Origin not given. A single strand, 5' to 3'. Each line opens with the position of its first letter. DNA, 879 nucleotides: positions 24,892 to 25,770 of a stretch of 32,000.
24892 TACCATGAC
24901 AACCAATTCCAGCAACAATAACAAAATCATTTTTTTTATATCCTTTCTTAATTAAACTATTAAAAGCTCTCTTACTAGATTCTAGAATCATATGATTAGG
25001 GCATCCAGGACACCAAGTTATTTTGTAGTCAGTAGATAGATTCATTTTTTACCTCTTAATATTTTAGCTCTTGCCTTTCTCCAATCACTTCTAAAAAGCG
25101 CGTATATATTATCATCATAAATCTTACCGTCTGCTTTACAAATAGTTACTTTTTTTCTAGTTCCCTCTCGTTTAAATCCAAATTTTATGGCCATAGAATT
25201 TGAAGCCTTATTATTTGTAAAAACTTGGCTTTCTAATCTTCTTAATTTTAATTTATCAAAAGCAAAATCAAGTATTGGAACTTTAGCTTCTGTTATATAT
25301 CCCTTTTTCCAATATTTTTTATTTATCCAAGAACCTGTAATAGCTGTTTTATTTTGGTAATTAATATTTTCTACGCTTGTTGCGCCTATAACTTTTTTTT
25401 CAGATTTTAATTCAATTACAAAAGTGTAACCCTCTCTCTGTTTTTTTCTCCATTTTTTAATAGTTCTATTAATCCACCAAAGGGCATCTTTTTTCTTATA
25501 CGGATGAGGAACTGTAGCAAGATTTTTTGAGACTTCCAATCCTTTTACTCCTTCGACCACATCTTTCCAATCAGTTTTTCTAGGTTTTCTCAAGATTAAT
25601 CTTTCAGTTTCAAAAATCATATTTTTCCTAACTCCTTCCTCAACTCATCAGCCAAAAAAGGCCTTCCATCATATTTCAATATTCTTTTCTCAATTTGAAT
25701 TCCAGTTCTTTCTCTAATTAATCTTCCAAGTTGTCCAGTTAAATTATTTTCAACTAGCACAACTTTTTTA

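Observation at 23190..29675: Compact module for converting a 2-oxoacid to acetate, ATP and H2, encoded as one unit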

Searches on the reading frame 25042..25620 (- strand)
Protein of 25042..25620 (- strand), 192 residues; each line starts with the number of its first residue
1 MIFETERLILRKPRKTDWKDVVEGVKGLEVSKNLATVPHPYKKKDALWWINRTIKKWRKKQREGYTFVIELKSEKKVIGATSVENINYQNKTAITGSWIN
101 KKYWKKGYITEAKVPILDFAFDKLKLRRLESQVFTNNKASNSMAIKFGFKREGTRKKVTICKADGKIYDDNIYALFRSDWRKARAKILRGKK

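Call 3: search_protein_families(library=pfam, proteins=[window:25042-25620:-], max_evalue=0.01)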
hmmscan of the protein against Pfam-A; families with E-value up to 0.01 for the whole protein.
window:25042-25620:- (192 aa): 3 families
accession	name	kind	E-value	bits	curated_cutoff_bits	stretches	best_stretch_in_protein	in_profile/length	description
PF13302.13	Acetyltransf_3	-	9.2e-26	91.6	25.4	1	7-150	1-138/138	Acetyltransferase (GNAT) domain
PF13420.13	Acetyltransf_4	-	2.9e-10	40.8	24.3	1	35-170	26-153/155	Acetyltransferase (GNAT) domain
PF00583.31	Acetyltransf_1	-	3.5e-09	37.4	20.7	1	49-149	22-116/116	Acetyltransferase (GNAT) family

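Call 4: search_protein_families(library=ncbifam, proteins=[window:25042-25620:-], max_evalue=0.01)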
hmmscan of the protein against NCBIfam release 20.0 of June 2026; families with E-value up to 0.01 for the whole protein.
window:25042-25620:- (192 aa): 8 families
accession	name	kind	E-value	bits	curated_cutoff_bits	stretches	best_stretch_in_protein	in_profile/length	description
NF007539.0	PRK10151.1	equivalog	3.9e-12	46.1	184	1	62-174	63-173/179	50S ribosomal protein L7/L12-serine acetyltransferase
TIGR03585.1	PseH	equivalog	7.6e-10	39.1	93.1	1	71-160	56-144/156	UDP-4-amino-4,6-dideoxy-N-acetyl-beta-L-altrosamine N-acetyltransferase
NF008072.0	PRK10809.1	equivalog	1.5e-09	37.9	190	1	56-183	67-193/194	ribosomal protein S5-alanine N-acetyltransferase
NF007527.0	PRK10140.1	equivalog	2.4e-06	27.5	236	1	9-162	5-149/162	N-acetyltransferase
NF040503.1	resist_ArsN1a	equivalog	4.2e-05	23.4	170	1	52-169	35-151/159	arsinothricin resistance N-acetyltransferase ArsN1 family A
NF011709.0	PRK15130.1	equivalog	6.1e-05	22.9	218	1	65-156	58-147/186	spermidine N1-acetyltransferase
NF040702.1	ileS_w_GNAT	exception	8e-05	20.4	1999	1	58-148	327-416/1100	isoleucine--tRNA ligase, N-acetyltransferase domain-containing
NF000485.1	TlmB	exception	0.0097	15.2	625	0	99-153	91-145/292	bleomycin family antibiotic N-acetyltransferase TlmB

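Call 49: find_homologous_proteins(query=window:25042-25620:-, max_evalue=1e-10)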
Query window:25042-25620:- (192 aa): 444 proteins with E <= 1e-10 among 583 candidates; the best 120 are listed.
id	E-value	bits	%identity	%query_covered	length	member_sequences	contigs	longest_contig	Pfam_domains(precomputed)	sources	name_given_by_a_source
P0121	1.8e-121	421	100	100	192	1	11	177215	PF13420.14,PF13302.14,PF00583.32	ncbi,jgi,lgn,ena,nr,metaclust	ncbi:GNAT family N-acetyltransferase [Candidatus Woesearchaeota archaeon]|nr:GNAT family N-acetyltra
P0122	9.5e-107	373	88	100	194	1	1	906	PF13420.14,PF13302.14,PF00583.32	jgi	-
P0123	8.8e-89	314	74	100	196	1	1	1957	PF13420.14,PF13302.14,PF00583.32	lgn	-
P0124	4.4e-80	286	66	100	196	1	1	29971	PF13420.14,PF13302.14,PF00583.32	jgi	-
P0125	1.9e-79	284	67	98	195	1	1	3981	PF13420.14,PF13302.14,PF00583.32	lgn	-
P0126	1.1e-77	278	63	98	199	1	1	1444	PF13420.14,PF13302.14,PF00583.32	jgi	jgi:ribosomal-protein-alanine N-acetyltransferase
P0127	1.3e-77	278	63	98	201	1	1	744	PF13420.14,PF13302.14,PF00583.32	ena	-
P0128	1.5e-77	278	64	98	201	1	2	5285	PF13420.14,PF13302.14,PF00583.32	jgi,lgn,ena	-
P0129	7.2e-76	272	63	98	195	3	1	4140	PF13420.14,PF13302.14,PF00583.32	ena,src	-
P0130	7.8e-75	269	64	98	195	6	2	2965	PF13420.14,PF13302.14,PF00583.32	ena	-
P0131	1.8e-74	268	63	98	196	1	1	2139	PF13420.14,PF13302.14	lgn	-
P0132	2.6e-74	267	63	98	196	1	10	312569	PF13420.14,PF13302.14,PF00583.32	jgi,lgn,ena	-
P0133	1.5e-71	258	63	98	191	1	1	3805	PF13420.14,PF13302.14,PF00583.32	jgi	jgi:[ribosomal protein S5]-alanine N-acetyltransferase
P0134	1.7e-71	258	61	98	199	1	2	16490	PF13420.14,PF13302.14,PF00583.32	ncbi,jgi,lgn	-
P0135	1.8e-71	258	60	98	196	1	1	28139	PF13420.14,PF13302.14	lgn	-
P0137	3.3e-71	257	60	99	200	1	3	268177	PF13420.14,PF13302.14,PF00583.32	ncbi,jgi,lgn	jgi:RimJ/RimL family protein N-acetyltransferase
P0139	8.4e-71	256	62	98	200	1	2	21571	PF13420.14,PF13302.14,PF00583.32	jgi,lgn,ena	jgi:ribosomal-protein-alanine N-acetyltransferase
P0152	1.1e-67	245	61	94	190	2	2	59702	PF13420.14,PF13302.14,PF00583.32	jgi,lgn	jgi:ribosomal-protein-alanine N-acetyltransferase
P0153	1.9e-67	245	61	98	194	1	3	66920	PF13420.14,PF13302.14,PF00583.32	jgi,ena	jgi:[ribosomal protein S5]-alanine N-acetyltransferase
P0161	2.4e-66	241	61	94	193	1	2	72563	PF13302.14,PF00583.32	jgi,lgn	jgi:ribosomal-protein-alanine N-acetyltransferase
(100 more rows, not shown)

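Call 50: find_encoding_contigs(protein=P0124, flank=6000, max_places=1)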
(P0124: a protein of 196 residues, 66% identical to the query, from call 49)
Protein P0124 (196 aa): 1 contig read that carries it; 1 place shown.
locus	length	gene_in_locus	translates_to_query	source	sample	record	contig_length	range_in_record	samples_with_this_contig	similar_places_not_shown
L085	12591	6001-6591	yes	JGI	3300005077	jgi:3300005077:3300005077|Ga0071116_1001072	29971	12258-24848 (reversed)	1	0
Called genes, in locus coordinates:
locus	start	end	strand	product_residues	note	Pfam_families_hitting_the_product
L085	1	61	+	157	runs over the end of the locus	-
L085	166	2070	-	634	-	PF16177:ACAS_N, PF00501:AMP-binding, PF13193:AMP-binding_C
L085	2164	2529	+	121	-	PF00173:Cyt-b5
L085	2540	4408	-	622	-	PF03030:H_PPase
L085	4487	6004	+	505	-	PF01558:POR, PF01855:POR_N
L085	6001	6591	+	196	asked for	PF13302:Acetyltransf_3, PF13420:Acetyltransf_4 (weak), PF00583:Acetyltransf_1 (weak)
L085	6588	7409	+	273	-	PF02775:TPP_enzyme_C, PF12367:PFO_beta_C (weak)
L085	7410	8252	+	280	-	PF02906:Fe_hyd_lg_C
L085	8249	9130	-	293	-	PF00892:EamA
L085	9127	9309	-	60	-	PF00037:Fer4 (faint), PF13459:Fer4_15, PF14697:Fer4_21 (weak), PF13370:Fer4_13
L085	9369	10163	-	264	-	PF06550:SPP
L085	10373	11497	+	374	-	PF00579:tRNA-synt_1b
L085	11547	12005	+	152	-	-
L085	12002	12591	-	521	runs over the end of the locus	-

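Call 51: find_encoding_contigs(protein=P0153, flank=6000, max_places=1)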
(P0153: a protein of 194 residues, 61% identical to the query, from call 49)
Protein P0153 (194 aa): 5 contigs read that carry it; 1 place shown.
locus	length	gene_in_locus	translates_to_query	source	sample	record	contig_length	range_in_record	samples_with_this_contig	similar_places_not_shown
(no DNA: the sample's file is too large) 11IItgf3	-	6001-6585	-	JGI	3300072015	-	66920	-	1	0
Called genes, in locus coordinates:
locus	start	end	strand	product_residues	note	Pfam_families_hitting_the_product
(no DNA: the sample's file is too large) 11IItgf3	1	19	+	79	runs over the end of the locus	-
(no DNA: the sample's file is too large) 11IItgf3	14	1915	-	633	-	PF16177:ACAS_N, PF00501:AMP-binding, PF13193:AMP-binding_C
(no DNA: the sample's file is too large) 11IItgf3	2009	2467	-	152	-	-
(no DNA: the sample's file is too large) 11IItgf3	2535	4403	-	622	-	PF03030:H_PPase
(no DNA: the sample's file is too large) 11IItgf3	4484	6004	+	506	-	PF01558:POR, PF01855:POR_N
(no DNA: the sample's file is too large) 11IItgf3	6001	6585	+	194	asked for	PF13302:Acetyltransf_3, PF13420:Acetyltransf_4 (weak), PF00583:Acetyltransf_1 (faint)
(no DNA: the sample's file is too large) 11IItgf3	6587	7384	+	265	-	PF02775:TPP_enzyme_C, PF12367:PFO_beta_C (weak)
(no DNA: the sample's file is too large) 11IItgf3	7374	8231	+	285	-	PF02906:Fe_hyd_lg_C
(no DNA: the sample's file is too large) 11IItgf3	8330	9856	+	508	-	PF04851:ResIII, PF00270:DEAD, PF00271:Helicase_C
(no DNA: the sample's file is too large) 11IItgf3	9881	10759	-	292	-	PF00892:EamA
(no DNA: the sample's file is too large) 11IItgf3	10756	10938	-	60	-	PF00037:Fer4 (weak), PF13459:Fer4_15, PF13370:Fer4_13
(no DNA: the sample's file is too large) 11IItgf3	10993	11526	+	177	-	PF07314:Lit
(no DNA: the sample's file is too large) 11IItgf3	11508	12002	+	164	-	-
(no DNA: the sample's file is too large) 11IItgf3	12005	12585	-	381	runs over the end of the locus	PF00266:Aminotran_5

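Call 52: find_encoding_contigs(protein=P0137, flank=6000, max_places=1)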
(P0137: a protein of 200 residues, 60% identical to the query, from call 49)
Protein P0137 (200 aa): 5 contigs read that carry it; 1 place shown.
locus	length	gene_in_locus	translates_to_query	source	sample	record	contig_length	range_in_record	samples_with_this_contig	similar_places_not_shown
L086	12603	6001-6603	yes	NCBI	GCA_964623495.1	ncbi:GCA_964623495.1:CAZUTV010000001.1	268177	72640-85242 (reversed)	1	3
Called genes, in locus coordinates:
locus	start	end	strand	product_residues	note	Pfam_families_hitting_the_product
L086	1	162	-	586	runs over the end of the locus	PF01261:AP_endonuc_2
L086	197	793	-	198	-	-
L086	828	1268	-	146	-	-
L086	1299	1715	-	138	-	-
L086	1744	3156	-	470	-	-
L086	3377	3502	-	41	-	-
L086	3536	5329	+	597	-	PF00664:ABC_membrane, PF00005:ABC_tran, PF13175:AAA_15 (weak), PF02463:SMC_N (weak)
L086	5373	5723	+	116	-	-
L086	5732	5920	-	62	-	-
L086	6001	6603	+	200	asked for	PF13302:Acetyltransf_3, PF13420:Acetyltransf_4, PF00583:Acetyltransf_1 (weak)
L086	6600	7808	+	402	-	PF00749:tRNA-synt_1c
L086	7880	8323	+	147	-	-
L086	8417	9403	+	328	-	PF01866:Diphthamide_syn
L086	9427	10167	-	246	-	PF02463:SMC_N, PF00005:ABC_tran, PF13304:AAA_21 (faint)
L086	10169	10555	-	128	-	PF01592:NifU_N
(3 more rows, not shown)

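Call 60: find_encoding_contigs(protein=P0132, flank=4000, max_places=1)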
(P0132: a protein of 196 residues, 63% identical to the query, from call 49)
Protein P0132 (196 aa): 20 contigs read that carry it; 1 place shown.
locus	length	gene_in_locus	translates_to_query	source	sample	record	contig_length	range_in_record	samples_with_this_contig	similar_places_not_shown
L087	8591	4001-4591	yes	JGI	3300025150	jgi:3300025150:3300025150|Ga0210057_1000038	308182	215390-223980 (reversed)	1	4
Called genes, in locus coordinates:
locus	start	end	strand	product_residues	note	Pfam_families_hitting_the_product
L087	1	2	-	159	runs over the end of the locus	-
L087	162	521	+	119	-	PF00173:Cyt-b5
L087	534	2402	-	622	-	PF03030:H_PPase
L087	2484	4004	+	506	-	PF01558:POR, PF01855:POR_N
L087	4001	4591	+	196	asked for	PF13302:Acetyltransf_3, PF13420:Acetyltransf_4 (weak), PF00583:Acetyltransf_1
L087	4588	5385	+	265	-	PF02775:TPP_enzyme_C, PF12367:PFO_beta_C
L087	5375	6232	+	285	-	PF02906:Fe_hyd_lg_C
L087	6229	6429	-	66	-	-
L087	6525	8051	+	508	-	PF04851:ResIII, PF00270:DEAD, PF14617:CMS1 (weak), PF00271:Helicase_C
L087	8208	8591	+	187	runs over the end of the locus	-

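Call 61: find_encoding_contigs(protein=P0139, flank=4000, max_places=1)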
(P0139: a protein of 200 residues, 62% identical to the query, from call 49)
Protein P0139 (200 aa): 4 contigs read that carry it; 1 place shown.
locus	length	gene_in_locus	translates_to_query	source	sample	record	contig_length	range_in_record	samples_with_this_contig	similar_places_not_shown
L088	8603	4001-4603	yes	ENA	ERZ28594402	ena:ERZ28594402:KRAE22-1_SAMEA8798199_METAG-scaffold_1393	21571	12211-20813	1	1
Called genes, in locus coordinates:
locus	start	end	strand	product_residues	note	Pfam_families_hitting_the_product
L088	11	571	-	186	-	-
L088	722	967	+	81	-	-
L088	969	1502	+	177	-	-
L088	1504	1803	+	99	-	-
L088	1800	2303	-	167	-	-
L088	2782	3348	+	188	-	PF24033:DUF7342 (weak), PF01909:NTP_transf_2 (weak), PF18765:Polbeta (weak)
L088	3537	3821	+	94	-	-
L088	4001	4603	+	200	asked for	PF13302:Acetyltransf_3, PF13420:Acetyltransf_4 (weak), PF00583:Acetyltransf_1 (weak)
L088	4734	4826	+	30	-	-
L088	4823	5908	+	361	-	-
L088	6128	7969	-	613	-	PF00664:ABC_membrane, PF00005:ABC_tran, PF13304:AAA_21 (faint)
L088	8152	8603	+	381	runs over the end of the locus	PF09997:DUF2238 (weak), PF04326:SLFN_AlbA_2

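Call 62: find_encoding_contigs(protein=P0152, flank=4000, max_places=1)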
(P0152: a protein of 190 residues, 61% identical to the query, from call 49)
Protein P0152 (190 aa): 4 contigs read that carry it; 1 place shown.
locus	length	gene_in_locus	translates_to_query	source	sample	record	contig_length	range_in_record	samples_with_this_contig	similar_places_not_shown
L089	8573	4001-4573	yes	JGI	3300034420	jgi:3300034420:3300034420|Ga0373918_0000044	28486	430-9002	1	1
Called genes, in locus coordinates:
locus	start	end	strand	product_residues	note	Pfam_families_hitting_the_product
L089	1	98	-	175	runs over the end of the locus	?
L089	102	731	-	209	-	-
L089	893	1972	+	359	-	PF04055:Radical_SAM, PF13186:SPASM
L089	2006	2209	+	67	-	-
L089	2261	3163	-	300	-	-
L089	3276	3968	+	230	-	-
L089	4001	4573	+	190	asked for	PF13302:Acetyltransf_3, PF13420:Acetyltransf_4 (weak), PF00583:Acetyltransf_1 (weak)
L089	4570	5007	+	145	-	-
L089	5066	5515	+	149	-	PF00293:NUDIX, PF22327:Nudt16-like (weak)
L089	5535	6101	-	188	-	-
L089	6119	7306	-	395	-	PF00438:S-AdoMet_synt_N, PF02772:S-AdoMet_synt_M, PF02773:S-AdoMet_synt_C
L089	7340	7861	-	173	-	PF13521:AAA_28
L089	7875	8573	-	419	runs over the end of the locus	PF05221:AdoHcyase, PF02826:2-Hacid_dh_C (weak), PF00670:AdoHcyase_NAD, PF07991:KARI_N (weak)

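Call 63: find_encoding_contigs(protein=P0161, flank=4000, max_places=1)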
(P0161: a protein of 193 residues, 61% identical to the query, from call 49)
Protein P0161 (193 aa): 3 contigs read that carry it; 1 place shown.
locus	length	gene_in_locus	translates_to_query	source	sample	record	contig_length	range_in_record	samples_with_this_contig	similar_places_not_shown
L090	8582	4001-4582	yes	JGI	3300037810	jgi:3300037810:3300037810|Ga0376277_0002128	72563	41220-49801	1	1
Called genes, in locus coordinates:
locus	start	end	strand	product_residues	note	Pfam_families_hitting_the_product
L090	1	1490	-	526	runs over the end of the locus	PF02518:HATPase_c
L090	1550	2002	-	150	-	-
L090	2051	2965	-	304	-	PF00892:EamA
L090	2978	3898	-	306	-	PF09924:LPG_synthase_C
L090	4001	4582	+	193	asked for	PF13302:Acetyltransf_3, PF00583:Acetyltransf_1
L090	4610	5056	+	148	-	PF00293:NUDIX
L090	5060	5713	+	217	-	PF00300:His_Phos_1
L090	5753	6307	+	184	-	-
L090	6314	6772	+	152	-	-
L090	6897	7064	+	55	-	-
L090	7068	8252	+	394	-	-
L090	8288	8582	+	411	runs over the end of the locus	PF01409:tRNA-synt_2d, PF03147:FDX-ACB (faint)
